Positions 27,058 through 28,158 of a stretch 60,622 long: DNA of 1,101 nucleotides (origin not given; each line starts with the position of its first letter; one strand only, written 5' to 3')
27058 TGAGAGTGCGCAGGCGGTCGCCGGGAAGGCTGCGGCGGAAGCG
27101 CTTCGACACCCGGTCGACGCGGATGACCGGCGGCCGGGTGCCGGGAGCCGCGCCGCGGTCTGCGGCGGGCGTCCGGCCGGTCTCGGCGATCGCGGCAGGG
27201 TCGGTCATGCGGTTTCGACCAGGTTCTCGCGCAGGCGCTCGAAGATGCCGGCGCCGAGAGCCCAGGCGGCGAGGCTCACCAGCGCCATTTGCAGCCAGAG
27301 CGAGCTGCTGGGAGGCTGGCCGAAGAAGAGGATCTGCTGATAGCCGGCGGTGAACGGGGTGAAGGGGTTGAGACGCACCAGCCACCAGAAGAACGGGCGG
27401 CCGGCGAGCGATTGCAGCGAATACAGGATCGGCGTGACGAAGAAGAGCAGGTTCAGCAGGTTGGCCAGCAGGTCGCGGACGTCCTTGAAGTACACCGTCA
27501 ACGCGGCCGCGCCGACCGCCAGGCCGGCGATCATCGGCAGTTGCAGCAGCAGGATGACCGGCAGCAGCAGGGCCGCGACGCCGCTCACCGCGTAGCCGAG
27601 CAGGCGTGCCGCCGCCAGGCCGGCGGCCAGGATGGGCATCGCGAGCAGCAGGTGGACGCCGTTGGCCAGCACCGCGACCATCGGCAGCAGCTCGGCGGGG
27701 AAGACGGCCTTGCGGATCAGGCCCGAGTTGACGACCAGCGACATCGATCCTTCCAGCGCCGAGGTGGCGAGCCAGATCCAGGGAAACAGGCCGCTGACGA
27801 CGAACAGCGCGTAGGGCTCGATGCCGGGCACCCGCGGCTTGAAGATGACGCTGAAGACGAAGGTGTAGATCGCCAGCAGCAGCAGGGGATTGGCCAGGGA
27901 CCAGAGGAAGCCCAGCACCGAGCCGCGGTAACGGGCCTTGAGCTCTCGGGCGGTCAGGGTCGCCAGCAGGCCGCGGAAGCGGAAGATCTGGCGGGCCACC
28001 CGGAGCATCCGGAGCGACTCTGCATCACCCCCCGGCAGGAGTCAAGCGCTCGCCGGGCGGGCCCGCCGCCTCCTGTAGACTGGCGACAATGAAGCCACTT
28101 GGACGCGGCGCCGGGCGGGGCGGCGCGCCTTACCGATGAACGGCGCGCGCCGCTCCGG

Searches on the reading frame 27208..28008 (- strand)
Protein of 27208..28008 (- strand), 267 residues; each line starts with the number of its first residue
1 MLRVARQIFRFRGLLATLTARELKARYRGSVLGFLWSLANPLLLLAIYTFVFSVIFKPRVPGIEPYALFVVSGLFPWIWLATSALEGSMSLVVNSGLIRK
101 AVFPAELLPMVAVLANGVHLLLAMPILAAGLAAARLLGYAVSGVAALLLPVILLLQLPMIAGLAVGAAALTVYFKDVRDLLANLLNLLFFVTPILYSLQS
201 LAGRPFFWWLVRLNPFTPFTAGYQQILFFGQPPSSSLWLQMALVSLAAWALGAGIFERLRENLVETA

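Call 77: search_protein_families(library=pfam, proteins=[window:27208-28008:-], max_evalue=0.0001)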
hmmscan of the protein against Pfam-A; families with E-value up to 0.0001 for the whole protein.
window:27208-28008:- (267 aa): 1 family
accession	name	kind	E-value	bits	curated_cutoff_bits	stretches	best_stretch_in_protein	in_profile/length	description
PF01061.29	ABC2_membrane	-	4.3e-13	49.7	26.9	1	15-228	3-211/211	ABC-2 type transporter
